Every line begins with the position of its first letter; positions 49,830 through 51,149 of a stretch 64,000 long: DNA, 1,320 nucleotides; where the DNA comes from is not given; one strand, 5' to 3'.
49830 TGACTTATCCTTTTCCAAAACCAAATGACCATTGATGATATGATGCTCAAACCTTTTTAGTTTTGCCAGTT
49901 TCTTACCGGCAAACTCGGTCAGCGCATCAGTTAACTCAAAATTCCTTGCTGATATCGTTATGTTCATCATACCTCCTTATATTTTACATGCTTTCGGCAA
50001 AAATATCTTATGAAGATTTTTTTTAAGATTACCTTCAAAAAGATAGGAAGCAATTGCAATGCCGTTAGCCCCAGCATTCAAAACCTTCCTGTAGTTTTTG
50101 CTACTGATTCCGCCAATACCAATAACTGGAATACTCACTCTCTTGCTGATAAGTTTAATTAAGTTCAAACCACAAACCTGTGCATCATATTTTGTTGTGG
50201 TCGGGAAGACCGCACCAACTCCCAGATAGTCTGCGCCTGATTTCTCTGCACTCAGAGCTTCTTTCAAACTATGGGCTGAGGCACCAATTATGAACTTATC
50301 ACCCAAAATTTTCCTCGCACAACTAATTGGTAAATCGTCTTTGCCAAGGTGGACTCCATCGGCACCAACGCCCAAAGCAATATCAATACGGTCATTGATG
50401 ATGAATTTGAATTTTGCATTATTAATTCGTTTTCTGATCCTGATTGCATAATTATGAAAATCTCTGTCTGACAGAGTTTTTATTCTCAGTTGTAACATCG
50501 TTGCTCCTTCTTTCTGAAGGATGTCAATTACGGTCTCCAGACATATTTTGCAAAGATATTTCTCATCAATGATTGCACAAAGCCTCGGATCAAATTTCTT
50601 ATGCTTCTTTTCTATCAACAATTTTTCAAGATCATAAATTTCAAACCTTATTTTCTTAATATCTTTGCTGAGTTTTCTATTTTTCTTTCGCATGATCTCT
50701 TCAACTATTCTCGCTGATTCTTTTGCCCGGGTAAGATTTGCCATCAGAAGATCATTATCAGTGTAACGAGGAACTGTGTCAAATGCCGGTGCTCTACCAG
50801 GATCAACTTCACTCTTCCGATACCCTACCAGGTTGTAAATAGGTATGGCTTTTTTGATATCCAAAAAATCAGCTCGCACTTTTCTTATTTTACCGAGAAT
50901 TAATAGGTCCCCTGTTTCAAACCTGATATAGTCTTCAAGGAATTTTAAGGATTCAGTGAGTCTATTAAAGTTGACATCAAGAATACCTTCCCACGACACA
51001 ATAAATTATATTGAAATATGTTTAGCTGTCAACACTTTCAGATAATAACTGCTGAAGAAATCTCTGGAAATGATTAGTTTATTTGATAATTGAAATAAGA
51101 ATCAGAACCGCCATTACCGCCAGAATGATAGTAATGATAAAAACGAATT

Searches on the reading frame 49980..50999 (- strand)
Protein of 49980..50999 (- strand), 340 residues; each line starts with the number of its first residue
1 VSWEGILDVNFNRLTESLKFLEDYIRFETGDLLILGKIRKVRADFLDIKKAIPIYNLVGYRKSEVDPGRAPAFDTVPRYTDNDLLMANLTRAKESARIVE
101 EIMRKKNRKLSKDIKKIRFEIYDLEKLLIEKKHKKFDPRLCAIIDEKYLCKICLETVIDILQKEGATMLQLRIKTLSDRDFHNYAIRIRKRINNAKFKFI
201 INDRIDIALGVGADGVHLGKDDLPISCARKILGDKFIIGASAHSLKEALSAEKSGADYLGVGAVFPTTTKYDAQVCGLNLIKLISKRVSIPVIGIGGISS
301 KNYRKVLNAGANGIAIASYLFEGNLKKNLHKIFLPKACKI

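Call 15: search_protein_families(library=pfam, proteins=[window:49980-50999:-])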
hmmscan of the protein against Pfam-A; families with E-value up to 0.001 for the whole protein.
window:49980-50999:- (340 aa): 3 families
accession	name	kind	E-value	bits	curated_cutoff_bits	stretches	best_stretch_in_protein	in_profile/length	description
PF02581.23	TMP-TENI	-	4.8e-57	192.7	27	1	141-318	2-178/180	Thiamine monophosphate synthase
PF17792.6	ThiD2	-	3.7e-23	82.7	23.5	1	6-126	2-123/124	ThiD2 family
PF03060.21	NMO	-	2.2e-06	27.7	28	1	177-319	77-224/331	Nitronate monooxygenase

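Call 44: find_encoding_contigs(protein=window:49980-50999:-, flank=3000, max_places=6)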
Protein window:49980-50999:- (340 aa): no gene with exactly this product is on record in the collection.
